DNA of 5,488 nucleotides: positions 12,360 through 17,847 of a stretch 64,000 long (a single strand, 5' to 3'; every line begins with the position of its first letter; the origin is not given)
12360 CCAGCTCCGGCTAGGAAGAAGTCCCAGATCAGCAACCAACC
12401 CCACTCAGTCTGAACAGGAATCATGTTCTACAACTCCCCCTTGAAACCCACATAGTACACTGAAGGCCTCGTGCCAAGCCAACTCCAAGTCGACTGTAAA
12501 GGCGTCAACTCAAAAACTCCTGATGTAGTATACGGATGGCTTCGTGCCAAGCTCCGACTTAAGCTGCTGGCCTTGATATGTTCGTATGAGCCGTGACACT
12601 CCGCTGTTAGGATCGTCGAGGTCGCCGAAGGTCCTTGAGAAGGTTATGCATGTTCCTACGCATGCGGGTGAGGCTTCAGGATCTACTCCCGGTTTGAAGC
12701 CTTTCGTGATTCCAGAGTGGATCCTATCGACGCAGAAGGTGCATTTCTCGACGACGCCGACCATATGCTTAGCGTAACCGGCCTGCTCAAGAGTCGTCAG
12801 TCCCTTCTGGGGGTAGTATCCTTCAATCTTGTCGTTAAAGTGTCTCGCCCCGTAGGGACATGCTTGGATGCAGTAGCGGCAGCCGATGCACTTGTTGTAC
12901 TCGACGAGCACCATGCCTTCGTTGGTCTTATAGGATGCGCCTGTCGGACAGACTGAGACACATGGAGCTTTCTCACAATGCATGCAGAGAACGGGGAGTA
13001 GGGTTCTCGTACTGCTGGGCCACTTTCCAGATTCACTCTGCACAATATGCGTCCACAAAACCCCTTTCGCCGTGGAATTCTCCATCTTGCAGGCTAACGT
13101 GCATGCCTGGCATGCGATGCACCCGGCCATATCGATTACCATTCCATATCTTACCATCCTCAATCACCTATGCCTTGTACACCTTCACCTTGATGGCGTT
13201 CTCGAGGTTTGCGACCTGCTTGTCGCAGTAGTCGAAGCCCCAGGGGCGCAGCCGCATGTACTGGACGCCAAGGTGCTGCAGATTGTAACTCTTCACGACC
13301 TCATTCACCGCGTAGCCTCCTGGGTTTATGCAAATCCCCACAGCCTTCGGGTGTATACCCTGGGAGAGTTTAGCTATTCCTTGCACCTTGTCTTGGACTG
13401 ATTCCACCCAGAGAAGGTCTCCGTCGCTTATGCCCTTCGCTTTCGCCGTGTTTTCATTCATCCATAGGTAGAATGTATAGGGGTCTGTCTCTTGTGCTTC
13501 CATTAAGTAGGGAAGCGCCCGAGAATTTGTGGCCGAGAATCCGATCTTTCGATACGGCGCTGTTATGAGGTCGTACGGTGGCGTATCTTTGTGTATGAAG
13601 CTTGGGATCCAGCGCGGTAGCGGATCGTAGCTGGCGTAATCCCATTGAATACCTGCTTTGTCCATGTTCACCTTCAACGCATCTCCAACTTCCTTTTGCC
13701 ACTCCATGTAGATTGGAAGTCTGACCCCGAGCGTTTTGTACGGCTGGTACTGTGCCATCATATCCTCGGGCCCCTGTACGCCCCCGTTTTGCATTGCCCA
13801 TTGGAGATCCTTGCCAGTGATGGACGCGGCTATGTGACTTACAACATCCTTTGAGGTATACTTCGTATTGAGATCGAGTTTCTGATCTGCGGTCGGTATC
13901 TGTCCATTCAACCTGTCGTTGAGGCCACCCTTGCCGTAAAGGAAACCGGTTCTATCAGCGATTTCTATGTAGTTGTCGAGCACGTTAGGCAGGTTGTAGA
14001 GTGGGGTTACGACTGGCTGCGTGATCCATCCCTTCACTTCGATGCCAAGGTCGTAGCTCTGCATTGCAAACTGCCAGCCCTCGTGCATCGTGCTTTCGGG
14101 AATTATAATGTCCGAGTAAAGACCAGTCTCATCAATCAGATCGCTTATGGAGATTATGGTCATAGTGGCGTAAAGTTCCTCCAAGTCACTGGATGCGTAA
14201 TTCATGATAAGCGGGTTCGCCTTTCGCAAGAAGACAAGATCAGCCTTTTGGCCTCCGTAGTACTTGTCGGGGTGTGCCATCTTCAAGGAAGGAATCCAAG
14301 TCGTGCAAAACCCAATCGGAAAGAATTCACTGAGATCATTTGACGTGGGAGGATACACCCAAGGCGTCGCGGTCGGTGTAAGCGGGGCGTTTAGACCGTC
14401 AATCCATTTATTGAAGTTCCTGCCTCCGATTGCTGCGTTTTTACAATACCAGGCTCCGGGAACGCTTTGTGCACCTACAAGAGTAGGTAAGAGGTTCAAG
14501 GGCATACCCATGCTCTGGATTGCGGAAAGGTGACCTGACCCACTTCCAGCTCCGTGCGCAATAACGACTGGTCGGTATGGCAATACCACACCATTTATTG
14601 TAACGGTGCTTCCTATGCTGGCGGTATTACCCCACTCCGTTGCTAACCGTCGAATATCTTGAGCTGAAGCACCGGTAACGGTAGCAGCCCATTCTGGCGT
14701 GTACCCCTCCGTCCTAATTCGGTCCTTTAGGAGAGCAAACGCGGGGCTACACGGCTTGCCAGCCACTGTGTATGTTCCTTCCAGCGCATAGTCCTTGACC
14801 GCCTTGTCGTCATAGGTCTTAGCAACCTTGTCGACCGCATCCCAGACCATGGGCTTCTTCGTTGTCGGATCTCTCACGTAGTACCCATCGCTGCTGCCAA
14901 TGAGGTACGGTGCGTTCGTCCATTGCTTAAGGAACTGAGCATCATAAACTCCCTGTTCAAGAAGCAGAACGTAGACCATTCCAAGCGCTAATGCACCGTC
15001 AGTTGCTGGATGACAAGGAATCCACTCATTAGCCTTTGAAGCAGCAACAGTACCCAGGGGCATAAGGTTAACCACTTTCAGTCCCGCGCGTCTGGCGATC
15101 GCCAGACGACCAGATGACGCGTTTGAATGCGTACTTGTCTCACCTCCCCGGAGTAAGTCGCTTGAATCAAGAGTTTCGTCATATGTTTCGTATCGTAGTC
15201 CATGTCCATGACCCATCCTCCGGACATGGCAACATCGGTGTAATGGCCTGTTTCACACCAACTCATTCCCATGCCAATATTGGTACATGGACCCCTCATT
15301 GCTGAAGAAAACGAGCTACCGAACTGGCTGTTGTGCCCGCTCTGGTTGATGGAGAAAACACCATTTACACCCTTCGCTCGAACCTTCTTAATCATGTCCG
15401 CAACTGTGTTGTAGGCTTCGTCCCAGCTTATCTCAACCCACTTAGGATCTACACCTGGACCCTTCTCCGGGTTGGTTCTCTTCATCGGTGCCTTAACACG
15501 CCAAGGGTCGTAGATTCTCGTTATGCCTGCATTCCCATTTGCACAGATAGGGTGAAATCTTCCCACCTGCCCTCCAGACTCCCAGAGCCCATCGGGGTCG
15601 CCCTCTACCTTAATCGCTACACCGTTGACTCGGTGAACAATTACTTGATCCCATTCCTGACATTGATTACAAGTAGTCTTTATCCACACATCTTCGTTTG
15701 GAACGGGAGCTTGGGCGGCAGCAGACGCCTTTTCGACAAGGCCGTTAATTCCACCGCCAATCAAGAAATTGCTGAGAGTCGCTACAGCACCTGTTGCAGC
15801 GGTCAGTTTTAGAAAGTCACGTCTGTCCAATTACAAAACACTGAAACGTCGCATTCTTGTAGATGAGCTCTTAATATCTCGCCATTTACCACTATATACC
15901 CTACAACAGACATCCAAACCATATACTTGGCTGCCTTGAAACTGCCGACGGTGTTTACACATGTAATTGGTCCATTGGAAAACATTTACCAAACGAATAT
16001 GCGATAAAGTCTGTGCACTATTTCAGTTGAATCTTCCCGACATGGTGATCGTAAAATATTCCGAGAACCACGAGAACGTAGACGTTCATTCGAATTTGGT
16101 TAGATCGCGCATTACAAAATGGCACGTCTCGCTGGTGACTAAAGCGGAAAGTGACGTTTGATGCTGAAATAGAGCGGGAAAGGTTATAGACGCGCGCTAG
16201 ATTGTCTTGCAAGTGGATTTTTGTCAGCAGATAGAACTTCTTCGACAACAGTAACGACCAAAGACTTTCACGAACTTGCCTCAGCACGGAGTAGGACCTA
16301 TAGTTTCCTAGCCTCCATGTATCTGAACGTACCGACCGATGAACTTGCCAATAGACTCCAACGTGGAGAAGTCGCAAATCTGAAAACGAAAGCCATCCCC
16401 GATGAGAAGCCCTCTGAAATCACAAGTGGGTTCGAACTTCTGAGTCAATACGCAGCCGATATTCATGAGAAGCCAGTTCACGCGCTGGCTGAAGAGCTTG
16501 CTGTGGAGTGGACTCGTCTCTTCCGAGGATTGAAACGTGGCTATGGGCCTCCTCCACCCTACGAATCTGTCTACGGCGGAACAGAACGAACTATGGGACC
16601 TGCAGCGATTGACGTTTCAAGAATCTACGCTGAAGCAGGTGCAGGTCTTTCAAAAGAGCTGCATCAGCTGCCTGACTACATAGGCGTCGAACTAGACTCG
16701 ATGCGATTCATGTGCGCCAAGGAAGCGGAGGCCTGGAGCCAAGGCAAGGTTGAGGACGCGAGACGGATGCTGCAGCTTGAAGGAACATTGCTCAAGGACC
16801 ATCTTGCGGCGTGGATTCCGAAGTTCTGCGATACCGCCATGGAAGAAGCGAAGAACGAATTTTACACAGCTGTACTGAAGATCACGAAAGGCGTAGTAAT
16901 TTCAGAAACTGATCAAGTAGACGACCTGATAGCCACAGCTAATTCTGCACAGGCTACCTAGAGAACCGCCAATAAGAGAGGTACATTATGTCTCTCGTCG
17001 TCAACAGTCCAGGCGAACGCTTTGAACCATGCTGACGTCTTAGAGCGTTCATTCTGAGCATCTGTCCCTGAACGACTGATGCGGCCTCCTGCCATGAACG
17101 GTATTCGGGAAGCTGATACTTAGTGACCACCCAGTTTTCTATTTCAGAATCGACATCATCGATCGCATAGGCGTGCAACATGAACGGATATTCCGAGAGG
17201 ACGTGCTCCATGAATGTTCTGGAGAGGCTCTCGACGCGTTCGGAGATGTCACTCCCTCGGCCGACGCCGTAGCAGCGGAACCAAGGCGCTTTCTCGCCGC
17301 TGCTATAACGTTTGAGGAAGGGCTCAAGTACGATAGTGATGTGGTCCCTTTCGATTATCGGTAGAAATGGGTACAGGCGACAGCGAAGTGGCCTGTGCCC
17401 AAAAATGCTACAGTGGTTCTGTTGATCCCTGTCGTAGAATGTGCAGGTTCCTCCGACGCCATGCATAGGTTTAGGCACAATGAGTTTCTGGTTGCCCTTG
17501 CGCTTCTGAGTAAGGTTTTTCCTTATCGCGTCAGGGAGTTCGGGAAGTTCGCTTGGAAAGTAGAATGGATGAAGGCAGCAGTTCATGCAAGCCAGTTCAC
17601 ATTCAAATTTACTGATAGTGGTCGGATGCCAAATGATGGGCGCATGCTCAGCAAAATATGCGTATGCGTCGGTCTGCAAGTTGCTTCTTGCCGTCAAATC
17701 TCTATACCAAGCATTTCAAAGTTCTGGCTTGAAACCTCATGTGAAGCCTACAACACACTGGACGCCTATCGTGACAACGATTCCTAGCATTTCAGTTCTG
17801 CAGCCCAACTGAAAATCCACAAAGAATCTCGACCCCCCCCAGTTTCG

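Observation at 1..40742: Eight co-directional molybdopterin-oxidoreductase operons packed into 41 kb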

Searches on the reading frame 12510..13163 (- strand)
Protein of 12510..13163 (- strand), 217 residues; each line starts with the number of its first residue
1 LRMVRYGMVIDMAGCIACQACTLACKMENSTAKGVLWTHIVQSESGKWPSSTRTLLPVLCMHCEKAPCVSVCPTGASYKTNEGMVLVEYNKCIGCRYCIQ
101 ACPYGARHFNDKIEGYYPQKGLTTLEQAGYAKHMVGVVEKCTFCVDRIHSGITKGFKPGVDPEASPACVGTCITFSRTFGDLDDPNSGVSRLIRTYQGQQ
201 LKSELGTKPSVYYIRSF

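Call 6: search_protein_families(library=pfam, proteins=[window:12510-13163:-])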
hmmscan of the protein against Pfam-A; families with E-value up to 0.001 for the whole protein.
window:12510-13163:- (217 aa): 11 families
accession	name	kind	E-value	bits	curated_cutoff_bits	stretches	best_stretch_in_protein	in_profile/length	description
PF13247.11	Fer4_11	-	3.4e-15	56.5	26.2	1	55-112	5-64/100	4Fe-4S dicluster domain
PF12838.12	Fer4_7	-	1.6e-13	51.4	27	2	91-172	1-48/52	4Fe-4S dicluster domain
PF13237.11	Fer4_10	-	4.1e-10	39.9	25.5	2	58-103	7-53/53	4Fe-4S dicluster domain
PF13187.11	Fer4_9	-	7.8e-10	39.1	27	2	60-106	2-51/52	4Fe-4S dicluster domain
PF12797.12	Fer4_2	-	1.9e-08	34.1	24.5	1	84-104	2-22/22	4Fe-4S binding domain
PF00037.32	Fer4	-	5.6e-08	32.7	21.1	1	87-106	3-22/24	4Fe-4S binding domain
PF13183.11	Fer4_8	-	1.4e-06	29.1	27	0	89-144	2-57/68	4Fe-4S dicluster domain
PF12837.12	Fer4_6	-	1.4e-06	28.4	25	1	85-106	2-23/24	4Fe-4S binding domain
PF13534.11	Fer4_17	-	7.9e-06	26.8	22.2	0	91-144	1-49/61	4Fe-4S dicluster domain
PF13484.11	Fer4_16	-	5.9e-05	24.2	30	0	91-145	1-60/66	4Fe-4S double cluster binding domain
PF25160.1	LdpA_Fe-S-bd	-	0.00015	21.9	27.6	1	63-106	5-42/49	LdpA Fe-S cluster-binding domain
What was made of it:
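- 12510..13163 (-): B3, four-cluster ferredoxin subunit. Call 6.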

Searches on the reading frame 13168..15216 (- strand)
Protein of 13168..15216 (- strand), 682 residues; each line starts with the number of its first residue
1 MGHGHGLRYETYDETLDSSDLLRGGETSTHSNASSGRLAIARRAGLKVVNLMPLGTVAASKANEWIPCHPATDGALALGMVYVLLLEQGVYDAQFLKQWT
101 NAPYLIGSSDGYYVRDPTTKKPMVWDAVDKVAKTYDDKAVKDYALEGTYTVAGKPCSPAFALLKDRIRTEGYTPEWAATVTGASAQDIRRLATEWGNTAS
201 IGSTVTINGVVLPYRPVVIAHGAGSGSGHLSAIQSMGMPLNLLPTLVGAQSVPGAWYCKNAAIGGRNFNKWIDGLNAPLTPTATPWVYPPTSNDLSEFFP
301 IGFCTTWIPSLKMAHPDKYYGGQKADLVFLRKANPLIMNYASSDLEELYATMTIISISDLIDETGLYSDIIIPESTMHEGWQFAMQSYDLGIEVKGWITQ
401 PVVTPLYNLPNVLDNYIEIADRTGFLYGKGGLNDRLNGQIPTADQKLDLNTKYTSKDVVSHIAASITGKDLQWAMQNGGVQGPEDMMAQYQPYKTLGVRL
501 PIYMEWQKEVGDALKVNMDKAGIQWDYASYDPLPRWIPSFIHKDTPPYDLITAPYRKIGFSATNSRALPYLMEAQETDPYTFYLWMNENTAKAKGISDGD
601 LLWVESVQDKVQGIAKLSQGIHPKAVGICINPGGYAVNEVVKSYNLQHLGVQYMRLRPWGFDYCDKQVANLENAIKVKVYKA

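Call 5: search_protein_families(library=pfam, proteins=[window:13168-15216:-])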
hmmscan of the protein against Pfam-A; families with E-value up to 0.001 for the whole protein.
window:13168-15216:- (682 aa): 2 families
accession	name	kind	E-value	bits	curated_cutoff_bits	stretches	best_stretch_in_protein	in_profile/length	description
PF01568.27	Molydop_binding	-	2.8e-09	37.4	26.8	1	575-642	26-94/110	Molydopterin dinucleotide binding domain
PF00384.28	Molybdopterin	-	0.0004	20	24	1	43-382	135-318/353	Molybdopterin oxidoreductase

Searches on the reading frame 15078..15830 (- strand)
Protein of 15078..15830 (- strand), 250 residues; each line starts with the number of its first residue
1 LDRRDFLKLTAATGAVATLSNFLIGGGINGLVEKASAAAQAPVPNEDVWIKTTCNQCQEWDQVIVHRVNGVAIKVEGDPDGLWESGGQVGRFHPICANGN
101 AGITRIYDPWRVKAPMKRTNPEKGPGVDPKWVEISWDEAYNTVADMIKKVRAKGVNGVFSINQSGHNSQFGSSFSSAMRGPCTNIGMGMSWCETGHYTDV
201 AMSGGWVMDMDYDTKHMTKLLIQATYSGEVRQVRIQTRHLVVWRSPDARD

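Call 5: search_protein_families(library=pfam, proteins=[window:15078-15830:-])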
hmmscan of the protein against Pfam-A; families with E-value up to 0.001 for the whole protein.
window:15078-15830:- (250 aa): 2 families
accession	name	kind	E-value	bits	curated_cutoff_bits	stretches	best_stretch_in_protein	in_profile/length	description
PF00384.28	Molybdopterin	-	1.2e-06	28.2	24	1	111-156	1-39/353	Molybdopterin oxidoreductase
PF10518.14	TAT_signal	-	4.3e-06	26.8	22.7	1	1-19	2-20/21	TAT (twin-arginine translocation) pathway signal sequence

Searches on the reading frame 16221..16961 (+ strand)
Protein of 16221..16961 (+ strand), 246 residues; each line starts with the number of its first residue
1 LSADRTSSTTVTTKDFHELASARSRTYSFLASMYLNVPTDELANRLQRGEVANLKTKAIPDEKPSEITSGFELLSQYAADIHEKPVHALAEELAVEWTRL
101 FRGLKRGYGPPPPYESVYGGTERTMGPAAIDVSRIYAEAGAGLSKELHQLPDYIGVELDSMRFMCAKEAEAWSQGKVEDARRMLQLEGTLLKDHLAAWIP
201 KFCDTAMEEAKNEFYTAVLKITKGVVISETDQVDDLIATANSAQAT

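Call 7: search_protein_families(library=pfam, proteins=[window:16221-16961:+])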
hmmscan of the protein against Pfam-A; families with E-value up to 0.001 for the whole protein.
window:16221-16961:+ (246 aa): 1 family
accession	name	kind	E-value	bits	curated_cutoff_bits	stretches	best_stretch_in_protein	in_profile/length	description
PF02613.20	Nitrate_red_del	-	1.7e-25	90.1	22.2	1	72-204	13-136/136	Nitrate reductase delta subunit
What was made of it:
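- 16221..16961 (+): Second TorD/NarJ-type chaperone, on the opposite strand. PF02613, E=1.7e-25 (call 7).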

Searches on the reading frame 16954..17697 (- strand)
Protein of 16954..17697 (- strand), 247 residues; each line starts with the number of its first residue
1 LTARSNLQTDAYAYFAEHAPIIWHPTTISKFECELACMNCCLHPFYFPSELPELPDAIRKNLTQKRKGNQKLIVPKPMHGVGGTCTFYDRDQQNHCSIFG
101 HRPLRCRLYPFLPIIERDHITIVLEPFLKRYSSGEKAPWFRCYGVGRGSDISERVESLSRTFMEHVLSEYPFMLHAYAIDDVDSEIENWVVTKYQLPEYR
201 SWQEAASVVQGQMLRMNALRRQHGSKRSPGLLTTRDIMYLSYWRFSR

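Call 7: search_protein_families(library=pfam, proteins=[window:16954-17697:-])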
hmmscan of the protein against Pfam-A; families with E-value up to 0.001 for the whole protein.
window:16954-17697:- (247 aa): 1 family
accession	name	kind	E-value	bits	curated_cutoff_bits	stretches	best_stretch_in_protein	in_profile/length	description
PF03692.20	CxxCxxCC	-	1.7e-09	38.7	23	1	32-112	1-72/85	Putative zinc- or iron-chelating domain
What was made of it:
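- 16954..17697 (-): CxxCxxCC (YkgJ-type) putative Zn/Fe-binding protein. PF03692 (call 7).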
